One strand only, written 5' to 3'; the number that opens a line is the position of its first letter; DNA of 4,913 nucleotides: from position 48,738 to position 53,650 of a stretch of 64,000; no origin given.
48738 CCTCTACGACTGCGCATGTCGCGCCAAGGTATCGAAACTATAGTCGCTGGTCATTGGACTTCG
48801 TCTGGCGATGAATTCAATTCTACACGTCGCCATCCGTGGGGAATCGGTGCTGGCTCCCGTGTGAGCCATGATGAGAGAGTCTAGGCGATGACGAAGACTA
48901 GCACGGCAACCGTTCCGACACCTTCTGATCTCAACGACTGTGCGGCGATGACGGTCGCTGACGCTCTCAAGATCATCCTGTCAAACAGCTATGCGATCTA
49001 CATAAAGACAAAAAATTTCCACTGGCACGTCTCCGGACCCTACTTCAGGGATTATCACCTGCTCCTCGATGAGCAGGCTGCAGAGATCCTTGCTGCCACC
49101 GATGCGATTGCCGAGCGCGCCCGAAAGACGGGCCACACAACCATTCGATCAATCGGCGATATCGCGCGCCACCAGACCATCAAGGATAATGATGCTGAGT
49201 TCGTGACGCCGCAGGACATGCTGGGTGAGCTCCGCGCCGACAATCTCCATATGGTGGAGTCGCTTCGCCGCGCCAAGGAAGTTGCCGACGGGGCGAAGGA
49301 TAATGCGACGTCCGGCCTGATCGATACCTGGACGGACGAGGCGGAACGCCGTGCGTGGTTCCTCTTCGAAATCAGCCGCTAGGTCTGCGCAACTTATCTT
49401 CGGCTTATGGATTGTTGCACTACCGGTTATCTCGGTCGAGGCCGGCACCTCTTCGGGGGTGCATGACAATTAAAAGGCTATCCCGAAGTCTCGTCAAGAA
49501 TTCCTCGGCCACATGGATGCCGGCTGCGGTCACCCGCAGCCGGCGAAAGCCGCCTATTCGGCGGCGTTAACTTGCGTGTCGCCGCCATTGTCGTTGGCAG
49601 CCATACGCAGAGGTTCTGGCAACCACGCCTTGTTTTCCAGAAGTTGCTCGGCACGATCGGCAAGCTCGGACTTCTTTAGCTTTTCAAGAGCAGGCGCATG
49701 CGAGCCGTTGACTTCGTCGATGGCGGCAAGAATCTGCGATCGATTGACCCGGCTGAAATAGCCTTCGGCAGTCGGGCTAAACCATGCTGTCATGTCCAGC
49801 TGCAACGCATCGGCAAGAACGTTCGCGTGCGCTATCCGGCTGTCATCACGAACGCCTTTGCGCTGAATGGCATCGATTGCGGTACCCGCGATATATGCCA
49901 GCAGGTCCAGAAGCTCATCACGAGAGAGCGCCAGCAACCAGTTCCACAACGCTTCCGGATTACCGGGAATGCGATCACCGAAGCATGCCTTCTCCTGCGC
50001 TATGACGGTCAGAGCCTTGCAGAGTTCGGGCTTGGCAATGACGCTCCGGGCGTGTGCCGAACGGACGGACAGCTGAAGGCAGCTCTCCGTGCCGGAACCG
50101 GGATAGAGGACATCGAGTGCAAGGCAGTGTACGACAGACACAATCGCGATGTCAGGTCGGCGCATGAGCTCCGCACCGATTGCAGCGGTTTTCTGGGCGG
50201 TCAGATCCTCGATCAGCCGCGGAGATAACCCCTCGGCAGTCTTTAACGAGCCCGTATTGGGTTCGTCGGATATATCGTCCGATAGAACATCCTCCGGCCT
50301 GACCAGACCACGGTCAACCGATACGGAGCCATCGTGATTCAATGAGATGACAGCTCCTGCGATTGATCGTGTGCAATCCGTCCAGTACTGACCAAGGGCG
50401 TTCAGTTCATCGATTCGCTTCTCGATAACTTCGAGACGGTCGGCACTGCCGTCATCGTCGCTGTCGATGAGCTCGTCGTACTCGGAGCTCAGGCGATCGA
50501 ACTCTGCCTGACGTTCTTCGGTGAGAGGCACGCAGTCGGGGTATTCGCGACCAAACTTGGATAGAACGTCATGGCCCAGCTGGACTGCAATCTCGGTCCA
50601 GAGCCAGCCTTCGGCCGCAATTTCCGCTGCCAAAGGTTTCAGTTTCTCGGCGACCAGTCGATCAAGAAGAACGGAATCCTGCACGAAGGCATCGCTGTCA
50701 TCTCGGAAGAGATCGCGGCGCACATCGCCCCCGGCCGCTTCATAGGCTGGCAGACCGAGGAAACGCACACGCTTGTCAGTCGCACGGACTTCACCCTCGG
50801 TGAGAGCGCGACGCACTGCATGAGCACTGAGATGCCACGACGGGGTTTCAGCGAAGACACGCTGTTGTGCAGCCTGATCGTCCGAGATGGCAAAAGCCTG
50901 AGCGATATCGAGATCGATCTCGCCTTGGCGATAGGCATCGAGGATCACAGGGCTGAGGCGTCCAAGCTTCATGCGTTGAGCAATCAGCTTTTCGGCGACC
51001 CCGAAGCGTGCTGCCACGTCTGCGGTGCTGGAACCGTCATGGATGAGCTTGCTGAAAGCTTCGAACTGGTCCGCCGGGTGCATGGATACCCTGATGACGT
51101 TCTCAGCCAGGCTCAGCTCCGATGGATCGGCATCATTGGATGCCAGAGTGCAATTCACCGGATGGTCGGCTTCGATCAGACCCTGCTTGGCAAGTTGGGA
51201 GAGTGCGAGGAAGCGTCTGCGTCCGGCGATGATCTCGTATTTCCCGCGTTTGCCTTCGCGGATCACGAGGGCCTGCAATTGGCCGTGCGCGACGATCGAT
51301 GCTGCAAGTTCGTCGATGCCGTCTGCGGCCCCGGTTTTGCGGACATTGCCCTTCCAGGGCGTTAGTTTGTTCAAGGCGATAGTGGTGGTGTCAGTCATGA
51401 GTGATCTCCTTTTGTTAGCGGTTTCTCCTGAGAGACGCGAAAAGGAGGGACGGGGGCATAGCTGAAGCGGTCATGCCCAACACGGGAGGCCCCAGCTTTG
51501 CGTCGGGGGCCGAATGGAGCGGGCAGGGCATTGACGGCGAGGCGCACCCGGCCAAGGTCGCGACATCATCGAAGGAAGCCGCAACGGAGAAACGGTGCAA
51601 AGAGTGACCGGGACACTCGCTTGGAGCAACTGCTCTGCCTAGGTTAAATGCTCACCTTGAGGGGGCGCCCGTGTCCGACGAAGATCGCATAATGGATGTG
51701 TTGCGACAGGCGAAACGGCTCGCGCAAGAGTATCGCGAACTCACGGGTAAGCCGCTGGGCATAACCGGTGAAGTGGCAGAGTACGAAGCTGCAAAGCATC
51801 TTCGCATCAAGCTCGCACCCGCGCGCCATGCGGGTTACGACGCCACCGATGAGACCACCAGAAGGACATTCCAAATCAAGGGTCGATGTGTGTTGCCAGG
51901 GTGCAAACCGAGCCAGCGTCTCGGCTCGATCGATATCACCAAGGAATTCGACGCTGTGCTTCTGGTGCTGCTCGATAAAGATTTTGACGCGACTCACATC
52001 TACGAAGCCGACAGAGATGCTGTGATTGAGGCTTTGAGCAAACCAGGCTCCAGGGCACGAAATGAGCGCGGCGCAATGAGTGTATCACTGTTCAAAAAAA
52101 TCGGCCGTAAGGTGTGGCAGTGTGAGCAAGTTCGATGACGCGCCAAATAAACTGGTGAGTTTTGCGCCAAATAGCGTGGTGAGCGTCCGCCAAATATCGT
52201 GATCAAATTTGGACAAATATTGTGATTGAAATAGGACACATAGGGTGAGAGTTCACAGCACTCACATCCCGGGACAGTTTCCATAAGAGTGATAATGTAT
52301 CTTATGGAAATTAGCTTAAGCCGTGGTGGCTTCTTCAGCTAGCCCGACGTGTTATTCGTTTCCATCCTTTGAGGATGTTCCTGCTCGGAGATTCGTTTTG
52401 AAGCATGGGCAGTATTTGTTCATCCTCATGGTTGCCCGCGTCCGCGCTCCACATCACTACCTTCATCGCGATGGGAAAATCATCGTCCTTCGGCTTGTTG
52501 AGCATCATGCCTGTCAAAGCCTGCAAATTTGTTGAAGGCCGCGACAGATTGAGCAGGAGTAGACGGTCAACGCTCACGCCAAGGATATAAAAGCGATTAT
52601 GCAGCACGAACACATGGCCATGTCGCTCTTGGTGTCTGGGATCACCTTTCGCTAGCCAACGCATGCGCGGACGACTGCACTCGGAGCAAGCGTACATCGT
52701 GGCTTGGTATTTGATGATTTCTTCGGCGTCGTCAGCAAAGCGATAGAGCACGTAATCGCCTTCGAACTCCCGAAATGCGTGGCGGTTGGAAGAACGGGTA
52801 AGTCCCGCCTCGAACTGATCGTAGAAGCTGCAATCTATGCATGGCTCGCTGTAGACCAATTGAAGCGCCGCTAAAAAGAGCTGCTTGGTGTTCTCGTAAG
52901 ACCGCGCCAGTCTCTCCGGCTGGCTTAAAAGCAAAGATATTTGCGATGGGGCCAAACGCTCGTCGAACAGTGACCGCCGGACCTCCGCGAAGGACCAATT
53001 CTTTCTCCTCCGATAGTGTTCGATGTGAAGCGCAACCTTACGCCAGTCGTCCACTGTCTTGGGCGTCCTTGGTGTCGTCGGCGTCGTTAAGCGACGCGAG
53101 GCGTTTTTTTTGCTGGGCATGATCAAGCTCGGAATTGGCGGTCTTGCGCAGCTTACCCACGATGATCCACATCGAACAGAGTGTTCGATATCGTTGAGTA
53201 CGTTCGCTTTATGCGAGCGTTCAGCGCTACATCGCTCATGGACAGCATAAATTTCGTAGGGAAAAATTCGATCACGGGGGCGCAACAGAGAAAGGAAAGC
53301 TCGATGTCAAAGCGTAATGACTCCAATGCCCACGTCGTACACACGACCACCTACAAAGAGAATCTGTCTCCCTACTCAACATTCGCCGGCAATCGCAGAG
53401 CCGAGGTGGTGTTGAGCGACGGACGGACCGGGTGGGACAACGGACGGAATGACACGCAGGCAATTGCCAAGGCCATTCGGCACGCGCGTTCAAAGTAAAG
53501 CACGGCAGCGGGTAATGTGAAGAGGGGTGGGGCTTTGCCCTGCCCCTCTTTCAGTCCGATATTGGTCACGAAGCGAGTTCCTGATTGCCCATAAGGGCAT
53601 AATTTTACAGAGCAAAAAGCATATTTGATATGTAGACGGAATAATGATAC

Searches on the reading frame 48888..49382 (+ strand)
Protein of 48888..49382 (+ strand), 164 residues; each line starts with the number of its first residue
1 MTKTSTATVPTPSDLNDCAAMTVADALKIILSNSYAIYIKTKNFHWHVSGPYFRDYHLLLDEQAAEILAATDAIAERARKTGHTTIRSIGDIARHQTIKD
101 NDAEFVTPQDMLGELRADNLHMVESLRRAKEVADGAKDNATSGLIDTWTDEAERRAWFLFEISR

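Call 46: search_protein_families(library=pfam, proteins=[window:48888-49382:+], max_evalue=0.001)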
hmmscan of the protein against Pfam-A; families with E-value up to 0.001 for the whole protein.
window:48888-49382:+ (164 aa): 1 family
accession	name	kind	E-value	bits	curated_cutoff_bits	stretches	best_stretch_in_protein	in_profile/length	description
PF00210.30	Ferritin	-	5.5e-22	78.7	24.5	1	25-159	2-132/142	Ferritin-like domain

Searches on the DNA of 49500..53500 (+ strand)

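Call 8: search_dna_similar(query=window:49500-53500:+, collection=plasmids, mode=near, max_rows=15)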
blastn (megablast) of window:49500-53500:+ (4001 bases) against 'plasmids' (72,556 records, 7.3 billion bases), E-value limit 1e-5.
No match.

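Call 18: search_dna_similar(query=window:51460-51590:-, collection=plasmids, mode=distant, max_rows=40, max_evalue=1)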
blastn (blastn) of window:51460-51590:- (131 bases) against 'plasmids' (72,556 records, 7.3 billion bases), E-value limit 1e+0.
Records with a match: 5; places in all: 5; records where one place covers at least 80% of the query: 0.
Best place of each record, by identity: 95-99% 1; 90-95% 2; 80-90% 2.
By first word of the organism name: Rhizobium 1; Paracoccaceae 1; Sinorhizobium 1; Variovorax 1; Chelatococcus 1.
By predicted mobility (MOB-suite, as given by PLSDB): non-mobilizable 3; conjugative 2.
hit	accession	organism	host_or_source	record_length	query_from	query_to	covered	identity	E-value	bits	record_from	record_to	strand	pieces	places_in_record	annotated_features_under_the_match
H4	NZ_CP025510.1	Rhizobium leguminosarum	Pisum sativum,pea nodule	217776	4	44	31%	85.7%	1e-1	43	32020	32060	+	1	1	none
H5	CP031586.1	Paracoccaceae bacterium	Isolate culture,marine surface water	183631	32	68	28%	83.8%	3e-1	41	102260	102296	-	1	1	betB_4: Betaine aldehyde dehydrogenase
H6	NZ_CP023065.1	Sinorhizobium sp. CCBAU 05631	G.max,nodule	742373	47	76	23%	90.0%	3e-1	42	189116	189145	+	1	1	none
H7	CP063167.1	Variovorax paradoxus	-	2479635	54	80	21%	92.6%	3e-1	41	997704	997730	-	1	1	none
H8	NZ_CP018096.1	Chelatococcus daeguensis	sigle cell,power plant biotrickling ...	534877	46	70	19%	96.0%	3e-1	42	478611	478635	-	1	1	TRAP transporter substrate-binding protein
